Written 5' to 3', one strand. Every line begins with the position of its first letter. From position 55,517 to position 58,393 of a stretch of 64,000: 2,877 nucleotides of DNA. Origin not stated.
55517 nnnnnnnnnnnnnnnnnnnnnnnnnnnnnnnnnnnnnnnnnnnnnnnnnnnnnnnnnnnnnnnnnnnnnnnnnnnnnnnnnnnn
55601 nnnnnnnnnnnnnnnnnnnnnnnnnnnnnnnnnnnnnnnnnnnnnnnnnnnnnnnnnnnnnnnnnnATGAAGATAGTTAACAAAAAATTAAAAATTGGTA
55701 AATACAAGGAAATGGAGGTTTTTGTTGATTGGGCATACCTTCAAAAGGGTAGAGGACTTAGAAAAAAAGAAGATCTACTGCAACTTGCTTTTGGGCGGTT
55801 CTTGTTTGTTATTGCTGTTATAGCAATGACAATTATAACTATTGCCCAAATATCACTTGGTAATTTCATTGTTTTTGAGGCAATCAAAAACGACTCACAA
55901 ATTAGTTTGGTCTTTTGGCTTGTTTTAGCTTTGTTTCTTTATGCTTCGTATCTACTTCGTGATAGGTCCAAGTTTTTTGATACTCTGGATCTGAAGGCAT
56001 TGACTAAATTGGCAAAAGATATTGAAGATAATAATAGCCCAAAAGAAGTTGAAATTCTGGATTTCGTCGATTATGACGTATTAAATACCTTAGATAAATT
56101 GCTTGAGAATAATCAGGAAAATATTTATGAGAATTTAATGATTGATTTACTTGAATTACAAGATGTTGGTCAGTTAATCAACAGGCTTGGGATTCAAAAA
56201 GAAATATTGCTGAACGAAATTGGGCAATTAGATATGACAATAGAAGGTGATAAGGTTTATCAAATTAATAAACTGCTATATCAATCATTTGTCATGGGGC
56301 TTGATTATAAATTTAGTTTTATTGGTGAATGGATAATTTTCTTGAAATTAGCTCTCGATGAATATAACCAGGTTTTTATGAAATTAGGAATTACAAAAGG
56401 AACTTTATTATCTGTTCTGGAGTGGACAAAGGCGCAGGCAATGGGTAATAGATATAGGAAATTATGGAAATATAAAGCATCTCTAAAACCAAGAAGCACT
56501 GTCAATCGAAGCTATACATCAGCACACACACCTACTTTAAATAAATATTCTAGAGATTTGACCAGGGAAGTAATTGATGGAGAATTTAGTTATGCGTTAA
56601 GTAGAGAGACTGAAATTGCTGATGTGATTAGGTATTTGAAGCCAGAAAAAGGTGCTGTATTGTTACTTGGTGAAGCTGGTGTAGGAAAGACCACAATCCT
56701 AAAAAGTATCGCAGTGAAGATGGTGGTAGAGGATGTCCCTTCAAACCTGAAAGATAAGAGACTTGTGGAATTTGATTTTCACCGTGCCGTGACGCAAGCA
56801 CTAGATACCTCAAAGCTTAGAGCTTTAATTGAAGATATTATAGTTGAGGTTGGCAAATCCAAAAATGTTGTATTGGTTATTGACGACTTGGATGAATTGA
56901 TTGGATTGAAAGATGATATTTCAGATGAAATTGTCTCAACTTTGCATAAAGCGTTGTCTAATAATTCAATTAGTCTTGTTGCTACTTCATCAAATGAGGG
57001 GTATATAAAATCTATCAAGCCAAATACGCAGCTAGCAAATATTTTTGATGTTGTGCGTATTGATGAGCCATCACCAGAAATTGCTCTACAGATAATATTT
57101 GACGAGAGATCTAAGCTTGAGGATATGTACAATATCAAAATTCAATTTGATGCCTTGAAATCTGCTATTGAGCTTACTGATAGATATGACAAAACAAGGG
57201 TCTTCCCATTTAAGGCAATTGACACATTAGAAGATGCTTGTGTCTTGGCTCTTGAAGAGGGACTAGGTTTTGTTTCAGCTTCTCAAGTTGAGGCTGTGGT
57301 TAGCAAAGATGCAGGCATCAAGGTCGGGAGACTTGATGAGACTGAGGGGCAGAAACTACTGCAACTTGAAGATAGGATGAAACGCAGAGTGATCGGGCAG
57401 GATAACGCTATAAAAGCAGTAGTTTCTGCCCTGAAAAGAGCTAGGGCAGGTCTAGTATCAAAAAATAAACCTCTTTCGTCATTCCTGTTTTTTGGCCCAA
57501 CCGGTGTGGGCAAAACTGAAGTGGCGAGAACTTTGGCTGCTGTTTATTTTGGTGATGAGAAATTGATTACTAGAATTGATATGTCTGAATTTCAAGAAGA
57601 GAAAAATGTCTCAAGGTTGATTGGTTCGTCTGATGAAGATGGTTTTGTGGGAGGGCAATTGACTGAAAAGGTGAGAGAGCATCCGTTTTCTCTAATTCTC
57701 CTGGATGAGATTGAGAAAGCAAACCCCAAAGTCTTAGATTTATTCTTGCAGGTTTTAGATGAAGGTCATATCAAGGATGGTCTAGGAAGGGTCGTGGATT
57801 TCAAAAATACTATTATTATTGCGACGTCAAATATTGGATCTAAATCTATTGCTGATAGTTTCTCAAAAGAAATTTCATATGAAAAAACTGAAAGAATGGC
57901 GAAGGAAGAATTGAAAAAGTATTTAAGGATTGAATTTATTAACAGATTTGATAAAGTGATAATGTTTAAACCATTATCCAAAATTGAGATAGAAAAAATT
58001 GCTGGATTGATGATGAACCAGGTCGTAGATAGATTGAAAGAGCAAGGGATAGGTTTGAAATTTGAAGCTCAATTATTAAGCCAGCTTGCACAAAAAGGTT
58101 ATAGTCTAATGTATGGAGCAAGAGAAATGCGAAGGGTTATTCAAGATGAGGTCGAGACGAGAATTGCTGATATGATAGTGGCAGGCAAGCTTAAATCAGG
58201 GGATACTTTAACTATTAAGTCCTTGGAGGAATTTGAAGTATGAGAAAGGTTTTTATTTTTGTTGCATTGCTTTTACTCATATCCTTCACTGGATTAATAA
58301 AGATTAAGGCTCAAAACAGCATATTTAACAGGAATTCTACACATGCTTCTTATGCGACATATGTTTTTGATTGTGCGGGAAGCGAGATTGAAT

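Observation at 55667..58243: ClpC/ClpB-family chaperone with an N-terminal double-TM anchor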

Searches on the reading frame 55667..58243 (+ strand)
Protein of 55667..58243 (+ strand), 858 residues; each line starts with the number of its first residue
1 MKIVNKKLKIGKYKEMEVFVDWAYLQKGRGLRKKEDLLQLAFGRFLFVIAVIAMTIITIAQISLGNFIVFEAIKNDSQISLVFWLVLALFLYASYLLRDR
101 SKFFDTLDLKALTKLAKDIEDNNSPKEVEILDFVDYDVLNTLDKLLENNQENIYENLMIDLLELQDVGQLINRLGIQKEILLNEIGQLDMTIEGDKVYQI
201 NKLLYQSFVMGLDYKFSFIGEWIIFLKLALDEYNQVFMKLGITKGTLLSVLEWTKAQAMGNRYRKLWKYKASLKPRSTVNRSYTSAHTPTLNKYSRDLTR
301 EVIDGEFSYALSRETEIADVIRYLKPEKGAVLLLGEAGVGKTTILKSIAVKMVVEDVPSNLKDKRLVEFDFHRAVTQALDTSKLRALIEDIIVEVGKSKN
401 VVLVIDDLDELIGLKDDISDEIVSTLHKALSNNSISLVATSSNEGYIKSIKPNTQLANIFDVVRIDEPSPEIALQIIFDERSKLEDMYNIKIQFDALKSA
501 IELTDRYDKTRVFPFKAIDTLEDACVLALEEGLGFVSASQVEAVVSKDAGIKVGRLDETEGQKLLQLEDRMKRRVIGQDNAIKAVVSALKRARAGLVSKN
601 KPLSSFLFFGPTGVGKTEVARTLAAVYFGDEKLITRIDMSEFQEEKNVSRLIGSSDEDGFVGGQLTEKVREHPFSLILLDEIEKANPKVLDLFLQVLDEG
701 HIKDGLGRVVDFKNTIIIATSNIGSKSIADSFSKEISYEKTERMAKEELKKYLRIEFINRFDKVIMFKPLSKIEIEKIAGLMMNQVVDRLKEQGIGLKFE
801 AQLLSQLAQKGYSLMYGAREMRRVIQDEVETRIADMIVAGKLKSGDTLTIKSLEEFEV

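Call 3: search_protein_families(library=pfam, proteins=[window:55667-58243:+], max_evalue=0.01)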
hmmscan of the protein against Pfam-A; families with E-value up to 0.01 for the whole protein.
window:55667-58243:+ (858 aa): 42 families (the best 25 are shown)
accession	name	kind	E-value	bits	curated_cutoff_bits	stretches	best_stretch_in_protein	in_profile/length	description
PF07724.20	AAA_2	-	4.7e-53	180.1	27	1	601-763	1-165/166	AAA domain (Cdc48 subfamily)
PF10431.15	ClpB_D2-small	-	1.1e-21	77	21.9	1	770-850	1-81/81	C-terminal, D2-small domain, of ClpB protein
PF00004.35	AAA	-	3.9e-18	66.6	21.2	2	331-454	1-118/131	ATPase family associated with various cellular activities (AAA)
PF07728.20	AAA_5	-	3.4e-17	63.2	22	1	606-725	2-125/139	AAA domain (dynein-related subfamily)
PF13191.12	AAA_16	-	7.6e-12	46.5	32.6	1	313-427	5-156/167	AAA ATPase domain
PF13401.12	AAA_22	-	1.1e-10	42.4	27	1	328-432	5-109/130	AAA domain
PF00158.32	Sigma54_activat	-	1.9e-10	41.1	20.2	1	577-735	3-157/168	Sigma-54 interaction domain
PF17871.7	AAA_lid_9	-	4e-09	36.8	22.8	1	471-526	3-58/104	AAA lid domain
PF20720.3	nSTAND3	-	1.7e-08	34.7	27.2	1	326-379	15-61/155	Novel STAND NTPase 3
PF13173.12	AAA_14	-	1.7e-07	31.7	27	1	329-456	3-111/129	AAA domain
PF05729.18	NACHT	-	1.8e-07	31.6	26.7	1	331-443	3-131/167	NACHT domain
PF13479.12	AAA_24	-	1.8e-07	31.6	27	0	331-413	5-78/195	AAA domain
PF00308.24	Bac_DnaA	-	2.1e-07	31.7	23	1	330-441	36-137/162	Bacterial DnaA ATPAse domain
PF12775.13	AAA_7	-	9.9e-07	28.9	25.8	0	605-654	35-84/181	P-loop containing dynein motor region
PF02367.23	TsaE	-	1.2e-05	25.7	26.6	0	323-359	13-53/128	Threonylcarbamoyl adenosine biosynthesis protein TsaE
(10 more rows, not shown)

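Call 4: search_protein_families(library=ncbifam, proteins=[window:55667-58243:+], max_evalue=0.01)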
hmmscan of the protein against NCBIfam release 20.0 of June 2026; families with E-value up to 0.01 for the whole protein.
window:55667-58243:+ (858 aa): 52 families (the best 25 are shown)
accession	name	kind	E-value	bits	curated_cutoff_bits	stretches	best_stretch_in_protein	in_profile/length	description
TIGR03346.1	chaperone_ClpB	equivalog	5.2e-141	471.7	1232.1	2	536-852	528-845/853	ATP-dependent chaperone ClpB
TIGR02639.1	ClpA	equivalog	2.6e-122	409.4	993.15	1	280-851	157-733/734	ATP-dependent Clp protease ATP-binding subunit ClpA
NF033606.1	heat_AAA_ClpK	exception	1.5e-121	407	1900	2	535-849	575-895/949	heat shock survival AAA family ATPase ClpK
NF033607.0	disagg_AAA_ClpG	exception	4.1e-119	399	1900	2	540-850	559-874/932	AAA family protein disaggregase ClpG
TIGR03345.1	VI_ClpV1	equivalog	3.1e-118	396.3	884.95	2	536-839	529-837/852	type VI secretion system ATPase TssH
NF008118.0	PRK10865.1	equivalog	3.8e-116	389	1417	2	538-852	533-848/857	ATP-dependent chaperone ClpB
NF008263.0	PRK11034.1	equivalog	1.2e-91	307.8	1350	1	287-851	165-734/758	ATP-dependent Clp protease ATP-binding subunit ClpA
NF003229.0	PRK04195.1-5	equivalog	6.1e-13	48.3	280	2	325-486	41-187/413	replication factor C large subunit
NF003745.1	PRK05342.1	equivalog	1.2e-11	44.1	359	2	721-829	262-376/418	ATP-dependent Clp protease ATP-binding subunit ClpX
TIGR03499.1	FlhF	equivalog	5.6e-08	33.1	174.15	1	297-356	167-226/286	flagellar biosynthesis GTPase FlhF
TIGR02928.1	TIGR02928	subfamily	5.7e-08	32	181.3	1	563-623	6-60/366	orc1/cdc6 family replication initiation protein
NF003233.0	PRK04195.2-3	equivalog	5.5e-07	28.8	471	1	326-462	37-158/504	replication factor C large subunit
TIGR00382.1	clpX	equivalog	8.4e-07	28.3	370.75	1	566-625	71-139/414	ATP-dependent protease ATP-binding subunit ClpX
NF001679.0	PRK00440.1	equivalog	1.3e-06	27.7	303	1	599-639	35-75/322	replication factor C small subunit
NF047784.1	MadB_ATPase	equivalog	2.2e-06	27.1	475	0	606-627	36-57/298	MadB family AAA-type ATPase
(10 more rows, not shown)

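Call 7: find_homologous_proteins(query=window:55667-58240:+, max_evalue=1e-10)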
Query window:55667-58240:+ (858 aa): 511 proteins with E <= 1e-10 among 8000 candidates; the best 120 are listed.
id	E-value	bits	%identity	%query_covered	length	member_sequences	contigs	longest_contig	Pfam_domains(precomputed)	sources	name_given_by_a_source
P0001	0.0e+0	1833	100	100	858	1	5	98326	PF13173.13,PF00004.36,PF13401.13,PF17871.8,PF13238.13,PF07728.21,PF13191.13,PF00308.25,PF13479.13,PF00158.33,PF07724.21,PF00005.34,PF12775.14,PF05729.19,PF02367.24,PF10431.16,PF20720.4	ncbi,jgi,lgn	-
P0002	0.0e+0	1177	63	99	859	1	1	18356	PF13173.13,PF00004.36,PF13401.13,PF20703.4,PF17871.8,PF13238.13,PF01637.25,PF07728.21,PF13191.13,PF00308.25,PF13479.13,PF00158.33,PF07724.21,PF24883.3,PF12775.14,PF05729.19,PF02367.24,PF10431.16,PF25199.2,PF20720.4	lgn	-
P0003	0.0e+0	1145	61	100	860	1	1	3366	PF13173.13,PF00004.36,PF13401.13,PF20703.4,PF17871.8,PF13238.13,PF07728.21,PF13191.13,PF13479.13,PF00158.33,PF07724.21,PF24883.3,PF00005.34,PF12775.14,PF05729.19,PF01078.28,PF10431.16,PF20720.4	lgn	-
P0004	0.0e+0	1118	59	100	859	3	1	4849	PF13173.13,PF20030.6,PF00004.36,PF13401.13,PF20703.4,PF17871.8,PF13238.13,PF14532.13,PF07728.21,PF13191.13,PF00308.25,PF13479.13,PF00158.33,PF07724.21,PF00005.34,PF12775.14,PF05729.19,PF05621.18,PF01078.28,PF10431.16,PF13481.13,PF20720.4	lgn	-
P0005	0.0e+0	1099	59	100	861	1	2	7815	PF13173.13,PF00004.36,PF13401.13,PF13238.13,PF07728.21,PF13191.13,PF00308.25,PF07724.21,PF24883.3,PF05729.19,PF10431.16,PF25199.2,PF20703.4,PF17871.8,PF14532.13,PF01637.25,PF13479.13,PF00158.33,PF00005.34,PF07726.18,PF12775.14,PF02367.24,PF05621.18,PF01078.28,PF20720.4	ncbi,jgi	-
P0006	0.0e+0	1080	58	99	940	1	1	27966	PF13173.13,PF20030.6,PF01926.30,PF00004.36,PF13401.13,PF17871.8,PF13238.13,PF14532.13,PF01637.25,PF07728.21,PF13191.13,PF00308.25,PF13479.13,PF00158.33,PF07724.21,PF00005.34,PF12775.14,PF05729.19,PF00910.29,PF01078.28,PF10431.16,PF25199.2,PF20720.4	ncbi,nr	ncbi:AAA domain-containing protein [Candidatus Dojkabacteria bacterium]|nr:AAA domain-containing pro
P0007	0.0e+0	1074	59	99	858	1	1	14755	PF13173.13,PF20030.6,PF00004.36,PF13401.13,PF17871.8,PF13238.13,PF01637.25,PF07728.21,PF13191.13,PF00308.25,PF13479.13,PF00158.33,PF07724.21,PF00005.34,PF12775.14,PF05729.19,PF00910.29,PF05621.18,PF01078.28,PF10431.16,PF25199.2,PF20720.4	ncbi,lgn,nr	ncbi:ATP-dependent Clp protease ATP-binding subunit [Candidatus Dojkabacteria bacterium]|nr:ATP-depe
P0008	0.0e+0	1059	57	100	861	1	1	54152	PF13173.13,PF00004.36,PF13401.13,PF17871.8,PF01637.25,PF07728.21,PF13191.13,PF13479.13,PF00158.33,PF07724.21,PF00005.34,PF12775.14,PF05729.19,PF01078.28,PF10431.16,PF25199.2,PF20720.4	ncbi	-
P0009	0.0e+0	1059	58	99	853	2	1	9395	PF13173.13,PF00004.36,PF13401.13,PF20703.4,PF17871.8,PF13238.13,PF01637.25,PF07728.21,PF13191.13,PF13479.13,PF00158.33,PF07724.21,PF12775.14,PF05729.19,PF10431.16,PF20720.4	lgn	-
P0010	0.0e+0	1036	56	100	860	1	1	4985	PF13173.13,PF20030.6,PF00004.36,PF13401.13,PF17871.8,PF05496.19,PF01637.25,PF07728.21,PF13191.13,PF13479.13,PF00158.33,PF07724.21,PF24883.3,PF00005.34,PF12775.14,PF05729.19,PF00910.29,PF10431.16,PF25199.2,PF20720.4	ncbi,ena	-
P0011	1.9e-274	931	66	76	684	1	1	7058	PF13173.13,PF00004.36,PF13401.13,PF03193.23,PF20703.4,PF17871.8,PF05673.20,PF01637.25,PF07728.21,PF13191.13,PF00308.25,PF13479.13,PF00158.33,PF07724.21,PF24883.3,PF00005.34,PF12775.14,PF05729.19,PF02367.24,PF10431.16,PF25199.2,PF13481.13,PF20720.4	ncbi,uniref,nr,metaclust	ncbi:MAG: hypothetical protein US52_C0061G0002 [candidate division WS6 bacterium GW2011_GWA2_37_6]|u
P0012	3.6e-233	795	46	100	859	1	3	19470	PF13173.13,PF13671.13,PF00004.36,PF13401.13,PF17871.8,PF13238.13,PF01637.25,PF07728.21,PF00931.29,PF13191.13,PF13479.13,PF00158.33,PF07724.21,PF12775.14,PF05729.19,PF02367.24,PF13521.13,PF00910.29,PF10431.16,PF25199.2,PF13481.13,PF20720.4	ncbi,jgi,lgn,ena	ncbi:MAG TPA: ATP-dependent Clp protease ATP-binding subunit [Candidatus Dojkabacteria bacterium]|jg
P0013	3.2e-213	729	45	99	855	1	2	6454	PF13173.13,PF00004.36,PF13401.13,PF17871.8,PF01637.25,PF07728.21,PF13191.13,PF00158.33,PF07724.21,PF24883.3,PF07726.18,PF12775.14,PF05729.19,PF10431.16,PF20720.4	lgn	-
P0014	1.6e-211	723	45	99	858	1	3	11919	PF13173.13,PF00004.36,PF13401.13,PF20703.4,PF17871.8,PF13238.13,PF01637.25,PF07728.21,PF13191.13,PF06414.19,PF13479.13,PF00158.33,PF07724.21,PF24883.3,PF07726.18,PF12775.14,PF05729.19,PF10431.16,PF20720.4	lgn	-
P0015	4.7e-209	715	43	97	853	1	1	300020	PF13173.13,PF00004.36,PF13401.13,PF17871.8,PF13238.13,PF05673.20,PF01637.25,PF07728.21,PF03215.22,PF13191.13,PF00308.25,PF13479.13,PF00158.33,PF07724.21,PF00005.34,PF12775.14,PF05729.19,PF02367.24,PF10431.16,PF25199.2,PF20720.4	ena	-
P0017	1.8e-207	710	44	99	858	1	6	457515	PF13173.13,PF00004.36,PF13401.13,PF20703.4,PF17871.8,PF13238.13,PF01637.25,PF07728.21,PF13191.13,PF13479.13,PF00158.33,PF07724.21,PF24883.3,PF07726.18,PF12775.14,PF05729.19,PF10431.16,PF20720.4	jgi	jgi:ATP-dependent Clp protease ATP-binding subunit ClpC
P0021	6.4e-124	433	35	82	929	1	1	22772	PF02861.26,PF00004.36,PF17871.8,PF07728.21,PF13191.13,PF00158.33,PF07724.21,PF12775.14,PF05729.19,PF01078.28,PF10431.16,PF20720.4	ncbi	-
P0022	1.2e-123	432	37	73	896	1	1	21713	PF02861.26,PF07724.21,PF00004.36,PF13401.13,PF17871.8,PF07728.21,PF10431.16,PF13191.13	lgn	-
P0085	3.9e-107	378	37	52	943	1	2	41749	PF13173.13,PF02861.26,PF20030.6,PF00004.36,PF13401.13,PF23569.2,PF17871.8,PF01637.25,PF07728.21,PF13191.13,PF00158.33,PF07724.21,PF10431.16,PF20720.4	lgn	-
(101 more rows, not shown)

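Call 10: find_encoding_contigs(protein=P0001, flank=10000, max_places=3)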
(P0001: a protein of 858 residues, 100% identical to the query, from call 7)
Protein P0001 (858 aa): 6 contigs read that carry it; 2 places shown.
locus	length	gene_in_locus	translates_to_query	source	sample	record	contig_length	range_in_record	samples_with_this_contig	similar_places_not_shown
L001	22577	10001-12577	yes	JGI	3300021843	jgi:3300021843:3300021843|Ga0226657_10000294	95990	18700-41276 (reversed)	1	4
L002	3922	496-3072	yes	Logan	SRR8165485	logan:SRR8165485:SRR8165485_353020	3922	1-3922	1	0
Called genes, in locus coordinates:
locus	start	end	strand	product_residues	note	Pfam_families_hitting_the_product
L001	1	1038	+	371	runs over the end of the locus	PF08478:POTRA_1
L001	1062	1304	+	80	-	-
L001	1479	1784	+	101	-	-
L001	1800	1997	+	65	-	-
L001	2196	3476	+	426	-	PF11104:PilM_2 (weak), PF14450:FtsA, PF02491:SHS2_FTSA, PF06723:MreB_Mbl, PF00012:HSP70 (weak), PF14450:FtsA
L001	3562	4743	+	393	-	PF00091:Tubulin, PF12327:FtsZ_C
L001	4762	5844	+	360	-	-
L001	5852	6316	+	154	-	-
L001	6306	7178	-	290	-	PF04203:Sortase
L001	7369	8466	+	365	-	PF03979:Sigma70_r1_1, PF00140:Sigma70_r1_2, PF04542:Sigma70_r2, PF04539:Sigma70_r3, PF04545:Sigma70_r4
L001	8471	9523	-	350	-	PF01594:AI-2E_transport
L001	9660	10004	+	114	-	-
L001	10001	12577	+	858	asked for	PF00004:AAA, PF13401:AAA_22 (weak), PF17871:AAA_lid_9, PF00158:Sigma54_activat (weak), PF00004:AAA (weak), PF07724:AAA_2, PF07728:AAA_5, PF10431:ClpB_D2-small, +10 more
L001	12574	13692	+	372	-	-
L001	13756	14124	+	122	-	PF18895:T4SS_pilin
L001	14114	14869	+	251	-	PF18895:T4SS_pilin (weak)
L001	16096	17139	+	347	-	PF18895:T4SS_pilin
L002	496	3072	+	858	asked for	PF00004:AAA, PF13401:AAA_22 (weak), PF17871:AAA_lid_9, PF00158:Sigma54_activat (weak), PF00004:AAA (weak), PF07724:AAA_2, PF07728:AAA_5, PF10431:ClpB_D2-small, +10 more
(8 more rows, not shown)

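Call 11: find_encoding_contigs(protein=P0017, flank=8000, max_places=2)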
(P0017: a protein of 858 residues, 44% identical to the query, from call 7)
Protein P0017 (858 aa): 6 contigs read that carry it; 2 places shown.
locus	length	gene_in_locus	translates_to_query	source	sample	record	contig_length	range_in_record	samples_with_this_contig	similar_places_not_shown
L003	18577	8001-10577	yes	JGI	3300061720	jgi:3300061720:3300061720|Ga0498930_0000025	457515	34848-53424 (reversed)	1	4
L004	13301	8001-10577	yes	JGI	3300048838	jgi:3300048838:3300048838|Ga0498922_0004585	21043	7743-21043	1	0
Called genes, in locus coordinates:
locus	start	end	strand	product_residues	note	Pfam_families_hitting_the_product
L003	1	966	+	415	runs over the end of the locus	PF00004:AAA, PF07724:AAA_2 (weak), PF07728:AAA_5 (weak), PF22667:Lon_lid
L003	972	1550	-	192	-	-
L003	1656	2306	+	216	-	-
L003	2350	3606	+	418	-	PF00012:HSP70 (faint), PF11104:PilM_2, PF02541:Ppx-GppA (weak), PF06723:MreB_Mbl, PF08841:DDR (weak), PF06277:EutA (weak), PF14450:FtsA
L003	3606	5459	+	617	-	-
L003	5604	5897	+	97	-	PF00166:Cpn10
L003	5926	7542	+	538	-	PF00118:Cpn60_TCP1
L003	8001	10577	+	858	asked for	PF01637:ATPase_2 (weak), PF20703:nSTAND1 (weak), PF00004:AAA, PF17871:AAA_lid_9, PF00004:AAA, PF07724:AAA_2, PF07728:AAA_5, PF10431:ClpB_D2-small, +11 more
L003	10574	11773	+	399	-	PF18895:T4SS_pilin (weak)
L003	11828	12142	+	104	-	PF18895:T4SS_pilin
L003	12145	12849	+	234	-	-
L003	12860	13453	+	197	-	-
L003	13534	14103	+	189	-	-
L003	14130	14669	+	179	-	-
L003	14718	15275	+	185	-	-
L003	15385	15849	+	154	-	-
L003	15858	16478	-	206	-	-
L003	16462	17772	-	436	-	-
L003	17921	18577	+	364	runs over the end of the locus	PF00348:polyprenyl_synt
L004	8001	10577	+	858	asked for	PF01637:ATPase_2 (weak), PF20703:nSTAND1 (weak), PF00004:AAA, PF17871:AAA_lid_9, PF00004:AAA, PF07724:AAA_2, PF07728:AAA_5, PF10431:ClpB_D2-small, +11 more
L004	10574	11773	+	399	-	PF18895:T4SS_pilin (weak)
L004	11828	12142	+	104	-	PF18895:T4SS_pilin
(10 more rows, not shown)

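Call 12: find_encoding_contigs(protein=P0015, flank=8000, max_places=2)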
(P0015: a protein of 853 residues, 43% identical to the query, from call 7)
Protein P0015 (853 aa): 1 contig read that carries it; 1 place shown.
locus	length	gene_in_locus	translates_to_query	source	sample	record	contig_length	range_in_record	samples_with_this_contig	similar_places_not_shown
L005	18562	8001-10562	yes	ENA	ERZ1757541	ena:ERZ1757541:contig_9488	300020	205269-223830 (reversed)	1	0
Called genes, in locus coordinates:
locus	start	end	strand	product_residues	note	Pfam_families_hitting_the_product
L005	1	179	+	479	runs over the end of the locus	-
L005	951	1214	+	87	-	-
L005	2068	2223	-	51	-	-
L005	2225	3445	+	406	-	PF11104:PilM_2, PF06723:MreB_Mbl (weak), PF14450:FtsA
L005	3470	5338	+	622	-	-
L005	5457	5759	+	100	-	PF00166:Cpn10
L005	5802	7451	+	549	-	PF00118:Cpn60_TCP1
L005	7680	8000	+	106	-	-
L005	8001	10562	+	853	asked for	PF13191:AAA_16 (weak), PF00004:AAA, PF05729:NACHT (weak), PF17871:AAA_lid_9, PF00004:AAA, PF07724:AAA_2, PF07728:AAA_5, PF10431:ClpB_D2-small, +14 more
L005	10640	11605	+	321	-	-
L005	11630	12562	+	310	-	-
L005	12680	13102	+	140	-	PF18895:T4SS_pilin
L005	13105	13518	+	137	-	-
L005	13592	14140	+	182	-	PF18895:T4SS_pilin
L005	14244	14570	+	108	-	-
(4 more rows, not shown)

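Call 13: find_encoding_contigs(protein=P0008, flank=8000, max_places=2)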
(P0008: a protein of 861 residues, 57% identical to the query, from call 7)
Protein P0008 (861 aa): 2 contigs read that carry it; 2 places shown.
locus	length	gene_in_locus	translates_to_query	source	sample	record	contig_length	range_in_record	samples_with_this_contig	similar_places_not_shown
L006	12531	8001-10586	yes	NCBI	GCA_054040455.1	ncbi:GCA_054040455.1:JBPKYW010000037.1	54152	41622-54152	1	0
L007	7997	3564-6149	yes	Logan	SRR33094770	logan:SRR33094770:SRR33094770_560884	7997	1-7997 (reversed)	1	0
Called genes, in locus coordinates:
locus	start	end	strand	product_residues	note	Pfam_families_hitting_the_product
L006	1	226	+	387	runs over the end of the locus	PF08478:POTRA_1 (weak)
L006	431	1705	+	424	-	PF14450:FtsA, PF02491:SHS2_FTSA, PF11104:PilM_2 (weak), PF06723:MreB_Mbl, PF14450:FtsA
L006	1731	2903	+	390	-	PF00091:Tubulin, PF12327:FtsZ_C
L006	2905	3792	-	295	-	PF04203:Sortase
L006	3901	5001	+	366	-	PF03979:Sigma70_r1_1, PF00140:Sigma70_r1_2, PF04542:Sigma70_r2, PF04539:Sigma70_r3, PF04545:Sigma70_r4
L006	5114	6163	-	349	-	PF01594:AI-2E_transport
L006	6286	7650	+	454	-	-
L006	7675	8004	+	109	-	-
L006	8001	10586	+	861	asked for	PF01637:ATPase_2 (weak), PF13191:AAA_16 (weak), PF00004:AAA, PF05729:NACHT (weak), PF17871:AAA_lid_9, PF07724:AAA_2, PF07728:AAA_5, PF10431:ClpB_D2-small, +10 more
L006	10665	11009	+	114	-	PF18895:T4SS_pilin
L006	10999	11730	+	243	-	PF18895:T4SS_pilin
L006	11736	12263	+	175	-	-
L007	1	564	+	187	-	?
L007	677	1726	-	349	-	PF01594:AI-2E_transport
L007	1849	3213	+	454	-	-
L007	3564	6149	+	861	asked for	PF01637:ATPase_2 (weak), PF13191:AAA_16 (weak), PF00004:AAA, PF05729:NACHT (weak), PF17871:AAA_lid_9, PF07724:AAA_2, PF07728:AAA_5, PF10431:ClpB_D2-small, +10 more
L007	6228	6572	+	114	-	PF18895:T4SS_pilin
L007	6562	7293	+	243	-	PF18895:T4SS_pilin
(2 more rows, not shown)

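Call 41: find_encoding_contigs(protein=P0021, flank=7000, max_places=1)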
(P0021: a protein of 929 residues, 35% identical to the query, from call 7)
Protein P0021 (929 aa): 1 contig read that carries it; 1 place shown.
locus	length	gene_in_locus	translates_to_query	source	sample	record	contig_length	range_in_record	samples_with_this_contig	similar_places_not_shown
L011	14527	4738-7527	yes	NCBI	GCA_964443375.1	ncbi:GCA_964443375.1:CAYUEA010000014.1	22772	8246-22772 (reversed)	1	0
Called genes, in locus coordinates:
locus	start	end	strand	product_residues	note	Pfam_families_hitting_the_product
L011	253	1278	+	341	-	-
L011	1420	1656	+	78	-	-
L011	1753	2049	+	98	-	-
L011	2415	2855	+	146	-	PF02381:MraZ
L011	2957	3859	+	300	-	PF01795:Methyltransf_5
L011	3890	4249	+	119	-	-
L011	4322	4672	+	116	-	-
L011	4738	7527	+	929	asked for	PF02861:Clp_N, PF01078:Mg_chelatase (faint), PF00004:AAA (weak), PF00158:Sigma54_activat (weak), PF00004:AAA, PF07724:AAA_2, PF07728:AAA_5, PF10431:ClpB_D2-small, +5 more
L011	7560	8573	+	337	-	PF00953:Glycos_transf_4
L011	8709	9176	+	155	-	PF02643:DUF192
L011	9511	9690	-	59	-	-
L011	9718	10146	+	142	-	PF13473:Cupredoxin_1, PF00127:Copper-bind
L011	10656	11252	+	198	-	PF02163:Peptidase_M50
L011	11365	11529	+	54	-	-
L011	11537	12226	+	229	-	PF00696:AA_kinase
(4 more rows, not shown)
